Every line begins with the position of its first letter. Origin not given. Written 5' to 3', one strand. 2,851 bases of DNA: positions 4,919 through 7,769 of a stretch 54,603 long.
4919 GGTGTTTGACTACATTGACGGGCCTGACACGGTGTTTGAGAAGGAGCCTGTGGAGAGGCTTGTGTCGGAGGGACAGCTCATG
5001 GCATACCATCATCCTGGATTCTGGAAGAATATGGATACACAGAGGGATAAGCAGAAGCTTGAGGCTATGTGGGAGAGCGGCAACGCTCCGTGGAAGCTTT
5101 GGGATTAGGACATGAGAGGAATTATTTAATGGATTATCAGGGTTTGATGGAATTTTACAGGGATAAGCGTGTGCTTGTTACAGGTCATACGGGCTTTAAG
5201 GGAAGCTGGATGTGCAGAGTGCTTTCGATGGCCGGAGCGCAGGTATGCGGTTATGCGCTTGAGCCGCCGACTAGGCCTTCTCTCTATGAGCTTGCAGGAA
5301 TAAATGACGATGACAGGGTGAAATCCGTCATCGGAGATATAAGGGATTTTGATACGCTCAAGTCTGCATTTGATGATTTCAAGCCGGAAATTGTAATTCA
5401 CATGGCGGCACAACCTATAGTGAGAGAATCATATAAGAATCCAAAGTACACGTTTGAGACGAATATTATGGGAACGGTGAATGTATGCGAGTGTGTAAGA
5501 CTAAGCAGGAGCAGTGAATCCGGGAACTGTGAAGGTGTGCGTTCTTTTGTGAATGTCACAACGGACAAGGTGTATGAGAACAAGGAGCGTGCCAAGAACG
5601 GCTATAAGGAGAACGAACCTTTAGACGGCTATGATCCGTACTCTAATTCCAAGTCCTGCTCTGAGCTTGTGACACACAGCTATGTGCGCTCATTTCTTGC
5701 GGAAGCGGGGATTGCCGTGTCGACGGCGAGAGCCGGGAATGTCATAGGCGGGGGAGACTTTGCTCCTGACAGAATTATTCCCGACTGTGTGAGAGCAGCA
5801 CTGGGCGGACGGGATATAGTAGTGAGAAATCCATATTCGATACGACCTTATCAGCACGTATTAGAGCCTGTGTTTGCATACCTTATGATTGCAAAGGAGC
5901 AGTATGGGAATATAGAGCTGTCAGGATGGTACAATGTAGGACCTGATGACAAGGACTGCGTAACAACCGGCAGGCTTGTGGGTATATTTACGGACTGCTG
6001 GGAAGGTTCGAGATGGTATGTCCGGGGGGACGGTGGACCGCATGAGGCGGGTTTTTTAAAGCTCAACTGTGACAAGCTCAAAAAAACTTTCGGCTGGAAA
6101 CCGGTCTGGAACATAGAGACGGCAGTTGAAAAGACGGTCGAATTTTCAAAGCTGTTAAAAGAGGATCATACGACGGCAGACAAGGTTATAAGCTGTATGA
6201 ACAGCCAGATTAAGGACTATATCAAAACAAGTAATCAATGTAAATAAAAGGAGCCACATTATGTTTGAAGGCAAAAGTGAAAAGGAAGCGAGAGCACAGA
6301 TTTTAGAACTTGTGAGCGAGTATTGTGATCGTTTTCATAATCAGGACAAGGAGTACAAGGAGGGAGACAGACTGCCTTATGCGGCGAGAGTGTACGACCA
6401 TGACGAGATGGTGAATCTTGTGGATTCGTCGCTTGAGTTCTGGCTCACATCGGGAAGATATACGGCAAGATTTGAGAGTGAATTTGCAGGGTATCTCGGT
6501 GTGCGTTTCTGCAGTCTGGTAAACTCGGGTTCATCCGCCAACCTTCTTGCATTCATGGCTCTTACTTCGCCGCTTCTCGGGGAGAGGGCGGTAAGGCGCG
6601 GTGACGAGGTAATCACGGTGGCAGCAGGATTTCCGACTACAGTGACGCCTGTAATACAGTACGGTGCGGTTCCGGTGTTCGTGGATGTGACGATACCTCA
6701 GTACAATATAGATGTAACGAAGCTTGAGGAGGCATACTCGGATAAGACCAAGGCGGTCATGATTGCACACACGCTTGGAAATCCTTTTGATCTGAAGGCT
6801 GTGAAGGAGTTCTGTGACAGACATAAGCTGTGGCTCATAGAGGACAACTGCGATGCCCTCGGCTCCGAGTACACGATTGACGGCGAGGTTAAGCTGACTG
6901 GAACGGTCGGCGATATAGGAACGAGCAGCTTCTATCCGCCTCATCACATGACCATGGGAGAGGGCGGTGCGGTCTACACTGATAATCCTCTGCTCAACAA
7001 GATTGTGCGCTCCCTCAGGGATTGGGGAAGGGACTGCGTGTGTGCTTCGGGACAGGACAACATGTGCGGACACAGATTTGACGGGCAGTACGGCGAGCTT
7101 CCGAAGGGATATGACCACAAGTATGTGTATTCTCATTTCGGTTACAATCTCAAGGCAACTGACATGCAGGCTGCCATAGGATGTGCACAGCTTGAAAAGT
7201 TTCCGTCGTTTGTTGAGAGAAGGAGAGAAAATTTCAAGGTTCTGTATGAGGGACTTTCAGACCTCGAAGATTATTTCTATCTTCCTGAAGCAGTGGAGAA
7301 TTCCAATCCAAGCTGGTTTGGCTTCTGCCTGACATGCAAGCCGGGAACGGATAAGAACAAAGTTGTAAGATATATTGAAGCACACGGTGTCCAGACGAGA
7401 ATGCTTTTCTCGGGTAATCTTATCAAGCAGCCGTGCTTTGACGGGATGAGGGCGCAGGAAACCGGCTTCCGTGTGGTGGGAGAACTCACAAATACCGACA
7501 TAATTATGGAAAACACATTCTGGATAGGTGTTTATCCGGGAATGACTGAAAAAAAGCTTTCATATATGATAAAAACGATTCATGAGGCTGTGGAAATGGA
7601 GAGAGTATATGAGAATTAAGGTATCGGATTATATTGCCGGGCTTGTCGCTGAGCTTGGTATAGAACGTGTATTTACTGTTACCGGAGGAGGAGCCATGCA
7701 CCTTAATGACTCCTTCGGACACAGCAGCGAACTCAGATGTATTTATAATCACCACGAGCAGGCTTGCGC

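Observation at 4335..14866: Hybrid nucleotide-deoxysugar pathway predicted to make a C-branched di/trideoxyhexose in a Gram-positive anaerobe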

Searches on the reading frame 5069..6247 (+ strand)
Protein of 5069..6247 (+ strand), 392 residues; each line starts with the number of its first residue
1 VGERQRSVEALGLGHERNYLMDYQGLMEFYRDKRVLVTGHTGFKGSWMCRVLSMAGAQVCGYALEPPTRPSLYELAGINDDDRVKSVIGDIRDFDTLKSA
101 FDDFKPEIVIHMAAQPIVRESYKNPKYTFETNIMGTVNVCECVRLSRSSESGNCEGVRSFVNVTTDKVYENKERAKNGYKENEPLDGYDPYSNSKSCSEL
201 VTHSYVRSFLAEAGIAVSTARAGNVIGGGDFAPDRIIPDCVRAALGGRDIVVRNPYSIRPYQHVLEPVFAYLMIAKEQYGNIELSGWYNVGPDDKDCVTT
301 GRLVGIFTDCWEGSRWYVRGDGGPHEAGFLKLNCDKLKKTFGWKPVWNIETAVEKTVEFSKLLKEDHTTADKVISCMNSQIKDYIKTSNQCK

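Call 3: search_protein_families(library=pfam, proteins=[window:5069-6247:+])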
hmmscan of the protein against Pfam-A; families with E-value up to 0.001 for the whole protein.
window:5069-6247:+ (392 aa): 6 families
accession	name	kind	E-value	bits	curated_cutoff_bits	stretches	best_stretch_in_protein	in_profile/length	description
PF16363.11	GDP_Man_Dehyd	-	3.3e-37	129.1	27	1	36-356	1-332/332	GDP-mannose 4,6 dehydratase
PF01370.27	Epimerase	-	2.3e-33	116.1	20.9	1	35-278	1-228/240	NAD dependent epimerase/dehydratase family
PF02719.21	Polysacc_synt_2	-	9.8e-14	51.6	20.2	1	35-170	1-133/293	Polysaccharide biosynthesis protein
PF01073.25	3Beta_HSD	-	4.3e-08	33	22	1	36-202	1-158/280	3-beta hydroxysteroid dehydrogenase/isomerase family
PF04321.23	RmlD_sub_bind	-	5.6e-07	29.4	27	1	34-205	2-139/287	RmlD substrate binding domain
PF07993.18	NAD_binding_4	-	0.0003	20.5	20.1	1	82-227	61-209/258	Male sterility protein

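Call 4: search_protein_families(library=ncbifam, proteins=[window:5069-6247:+])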
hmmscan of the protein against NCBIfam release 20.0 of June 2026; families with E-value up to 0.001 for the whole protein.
window:5069-6247:+ (392 aa): 18 families
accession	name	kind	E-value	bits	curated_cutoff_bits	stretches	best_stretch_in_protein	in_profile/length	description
TIGR02622.1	CDP_4_6_dhtase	equivalog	1.3e-119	399.4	278.45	1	29-384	1-351/352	CDP-glucose 4,6-dehydratase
TIGR01181.1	dTDP_gluc_dehyt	equivalog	1e-32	113.5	365.1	1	34-359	1-310/321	dTDP-glucose 4,6-dehydratase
NF007582.0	PRK10217.1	equivalog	3e-23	82.5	698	1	33-276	2-241/355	dTDP-glucose 4,6-dehydratase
TIGR01179.1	galE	equivalog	1.6e-21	76.5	262.3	1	34-228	1-187/332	UDP-glucose 4-epimerase GalE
NF007490.0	PRK10084.1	subfamily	2.6e-19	69.4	649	1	34-360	2-334/361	dTDP-glucose 4,6-dehydratase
TIGR04180.1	EDH_00030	hypoth_equivalog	2.9e-19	69.3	475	1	35-276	1-226/297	NAD-dependent 4,6-dehydratase LegB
TIGR01472.1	gmd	equivalog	3.3e-13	49.6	415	1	34-209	2-173/342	GDP-mannose 4,6-dehydratase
TIGR03589.1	PseB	equivalog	1.4e-09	37.4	407.75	1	31-142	3-111/324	UDP-N-acetylglucosamine 4,6-dehydratase (inverting)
NF007956.0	PRK10675.1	subfamily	1.7e-09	37.3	394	1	34-199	2-157/338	UDP-glucose 4-epimerase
NF042422.1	oxyalk_red_OleD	equivalog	5.8e-09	35.8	580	1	34-251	2-191/329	2-alkyl-3-oxoalkanoate reductase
NF042423.1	oxyalk_red_Shew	equivalog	6.1e-09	35.4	580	1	33-144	9-106/331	2-alkyl-3-oxoalkanoate reductase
TIGR01214.1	rmlD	equivalog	8.6e-09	34.9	224.05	1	34-209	1-142/285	dTDP-4-dehydrorhamnose reductase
TIGR03466.1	HpnA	hypoth_equivalog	2.2e-07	30.1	367.65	1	34-142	2-99/327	hopanoid-associated sugar epimerase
NF052578.1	StrlDmthSdmBMthl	equivalog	4.9e-06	26.5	600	1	35-266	3-210/328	sterol demethylase protein SdmB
NF043036.1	ErythonDh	equivalog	7.1e-06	25.4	325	1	34-147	2-115/321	D-erythronate dehydrogenase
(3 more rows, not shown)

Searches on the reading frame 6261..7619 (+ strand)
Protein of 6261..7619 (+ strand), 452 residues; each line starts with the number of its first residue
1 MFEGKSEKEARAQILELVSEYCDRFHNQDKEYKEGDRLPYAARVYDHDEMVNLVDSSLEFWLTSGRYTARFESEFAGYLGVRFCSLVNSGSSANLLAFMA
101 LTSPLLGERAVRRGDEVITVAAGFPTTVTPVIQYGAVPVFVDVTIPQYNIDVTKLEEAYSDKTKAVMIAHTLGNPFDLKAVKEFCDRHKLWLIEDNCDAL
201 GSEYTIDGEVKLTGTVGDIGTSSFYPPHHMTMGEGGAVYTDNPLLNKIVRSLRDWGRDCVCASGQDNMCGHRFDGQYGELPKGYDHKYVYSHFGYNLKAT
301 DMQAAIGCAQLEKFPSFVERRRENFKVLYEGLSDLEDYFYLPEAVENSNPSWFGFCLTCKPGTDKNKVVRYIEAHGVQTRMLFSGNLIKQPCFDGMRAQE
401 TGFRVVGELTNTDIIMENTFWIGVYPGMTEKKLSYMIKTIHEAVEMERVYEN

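Call 3: search_protein_families(library=pfam, proteins=[window:6261-7619:+])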
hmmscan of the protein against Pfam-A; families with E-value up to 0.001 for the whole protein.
window:6261-7619:+ (452 aa): 2 families
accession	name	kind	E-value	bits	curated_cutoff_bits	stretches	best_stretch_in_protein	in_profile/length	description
PF01041.23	DegT_DnrJ_EryC1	-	4.5e-87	293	19.8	1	49-440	6-359/360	DegT/DnrJ/EryC1/StrS aminotransferase family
PF01212.27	Beta_elim_lyase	-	0.00098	19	27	0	68-197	34-170/288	Beta-eliminating lyase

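Call 4: search_protein_families(library=ncbifam, proteins=[window:6261-7619:+])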
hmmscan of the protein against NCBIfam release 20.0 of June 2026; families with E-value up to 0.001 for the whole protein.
window:6261-7619:+ (452 aa): 13 families
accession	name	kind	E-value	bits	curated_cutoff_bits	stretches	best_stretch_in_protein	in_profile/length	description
NF011936.0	PRK15407.1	equivalog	7.2e-219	726.9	423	1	5-446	4-438/440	lipopolysaccharide biosynthesis protein RfbH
TIGR03588.1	PseC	equivalog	1.1e-50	172.6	423.5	1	38-442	2-378/380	UDP-4-amino-4,6-dideoxy-N-acetyl-beta-L-altrosamine transaminase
TIGR04181.1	NHT_00031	hypoth_equivalog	1.2e-48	165.8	420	2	60-253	24-221/359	LegC family aminotransferase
NF008687.0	PRK11706.1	equivalog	4.4e-37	127.7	375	2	64-256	29-209/375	dTDP-4-amino-4,6-dideoxygalactose transaminase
NF008658.2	PRK11658.1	equivalog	2.4e-32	112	631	1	38-445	5-378/379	UDP-4-amino-4-deoxy-L-arabinose aminotransferase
TIGR02379.1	ECA_wecE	subfamily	8.9e-27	93.8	434.85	1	111-444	68-375/376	dTDP-4-amino-4,6-dideoxy-D-glucose transaminase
TIGR04427.1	PLP_DesI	equivalog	2.2e-24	86.3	650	2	50-260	34-232/390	dTDP-4-dehydro-6-deoxyglucose aminotransferase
NF006488.0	PRK08912.1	equivalog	2.3e-09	36.7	498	1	100-195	99-198/387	aminotransferase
NF004770.0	PRK06108.1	subfamily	6.1e-07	28.6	422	1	110-196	116-210/396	pyridoxal phosphate-dependent aminotransferase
NF006569.0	PRK09082.1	subfamily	1.9e-05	24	420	1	110-170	111-171/386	methionine aminotransferase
NF005817.0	PRK07683.1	equivalog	6.2e-05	21.9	575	1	112-171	111-170/387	aminotransferase A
NF005816.0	PRK07682.1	equivalog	0.00043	19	620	1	110-197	109-204/390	aminotransferase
NF005305.0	PRK06836.1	equivalog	0.00054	19.3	376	1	111-169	119-177/396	pyridoxal phosphate-dependent aminotransferase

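Call 18: search_solved_structures(query=window:6261-7619:+, max_evalue=1e-10, show_alignments=1)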
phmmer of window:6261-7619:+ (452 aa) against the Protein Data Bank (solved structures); distinct sequences matched with E-value up to 1e-10: 55.
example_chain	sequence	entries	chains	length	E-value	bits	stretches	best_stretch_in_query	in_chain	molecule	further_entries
3bcx_A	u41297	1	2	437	8.9e-154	515.5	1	6-442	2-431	CDP-6-deoxy-L-threo-D-glycero-4-hexulose-3-dehydrase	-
3bb8_A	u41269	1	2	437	1.6e-152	511.4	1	6-442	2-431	CDP-4-keto-6-deoxy-D-glucose-3-dehydrase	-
9wvy_A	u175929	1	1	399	1.5e-51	178.5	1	34-397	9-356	Putative NDP-4-keto-6-deoxyglucose-3-dehydratase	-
2gms_A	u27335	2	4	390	1.4e-50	175.4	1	40-394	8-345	Putative pyridoxamine 5-phosphate-dependent dehydrase, Wbdk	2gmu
3b8x_A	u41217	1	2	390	6.5e-50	173.1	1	40-394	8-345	Pyridoxamine 5-phosphate-dependent dehydrase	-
2r0t_A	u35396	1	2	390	6.5e-50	173.1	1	40-394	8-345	Pyridoxamine 5-phosphate-dependent dehydrase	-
3gr9_A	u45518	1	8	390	9e-50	172.7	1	40-394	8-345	ColD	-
7b0d_A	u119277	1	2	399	1.9e-38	135.3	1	36-257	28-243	Glutamine--scyllo-inositol transaminase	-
7b0m_AAA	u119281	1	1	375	2e-38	135.3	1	52-258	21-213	Sugar aminotransferase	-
3dr7_A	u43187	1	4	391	2.9e-32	114.9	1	37-258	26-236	Putative perosamine synthetase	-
3bn1_A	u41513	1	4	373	3.8e-32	114.6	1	38-258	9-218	Perosamine synthetase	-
3dr4_A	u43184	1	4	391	3.9e-32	114.5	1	37-258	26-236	Putative perosamine synthetase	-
8vr3_A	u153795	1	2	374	1.1e-30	109.8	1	62-256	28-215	DegT/DnrJ/EryC1/StrS aminotransferase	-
8vr5_A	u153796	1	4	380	1.1e-30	109.7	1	62-256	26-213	DegT/DnrJ/EryC1/StrS aminotransferase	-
3frk_A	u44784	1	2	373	1.8e-29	105.7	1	60-257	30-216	QdtB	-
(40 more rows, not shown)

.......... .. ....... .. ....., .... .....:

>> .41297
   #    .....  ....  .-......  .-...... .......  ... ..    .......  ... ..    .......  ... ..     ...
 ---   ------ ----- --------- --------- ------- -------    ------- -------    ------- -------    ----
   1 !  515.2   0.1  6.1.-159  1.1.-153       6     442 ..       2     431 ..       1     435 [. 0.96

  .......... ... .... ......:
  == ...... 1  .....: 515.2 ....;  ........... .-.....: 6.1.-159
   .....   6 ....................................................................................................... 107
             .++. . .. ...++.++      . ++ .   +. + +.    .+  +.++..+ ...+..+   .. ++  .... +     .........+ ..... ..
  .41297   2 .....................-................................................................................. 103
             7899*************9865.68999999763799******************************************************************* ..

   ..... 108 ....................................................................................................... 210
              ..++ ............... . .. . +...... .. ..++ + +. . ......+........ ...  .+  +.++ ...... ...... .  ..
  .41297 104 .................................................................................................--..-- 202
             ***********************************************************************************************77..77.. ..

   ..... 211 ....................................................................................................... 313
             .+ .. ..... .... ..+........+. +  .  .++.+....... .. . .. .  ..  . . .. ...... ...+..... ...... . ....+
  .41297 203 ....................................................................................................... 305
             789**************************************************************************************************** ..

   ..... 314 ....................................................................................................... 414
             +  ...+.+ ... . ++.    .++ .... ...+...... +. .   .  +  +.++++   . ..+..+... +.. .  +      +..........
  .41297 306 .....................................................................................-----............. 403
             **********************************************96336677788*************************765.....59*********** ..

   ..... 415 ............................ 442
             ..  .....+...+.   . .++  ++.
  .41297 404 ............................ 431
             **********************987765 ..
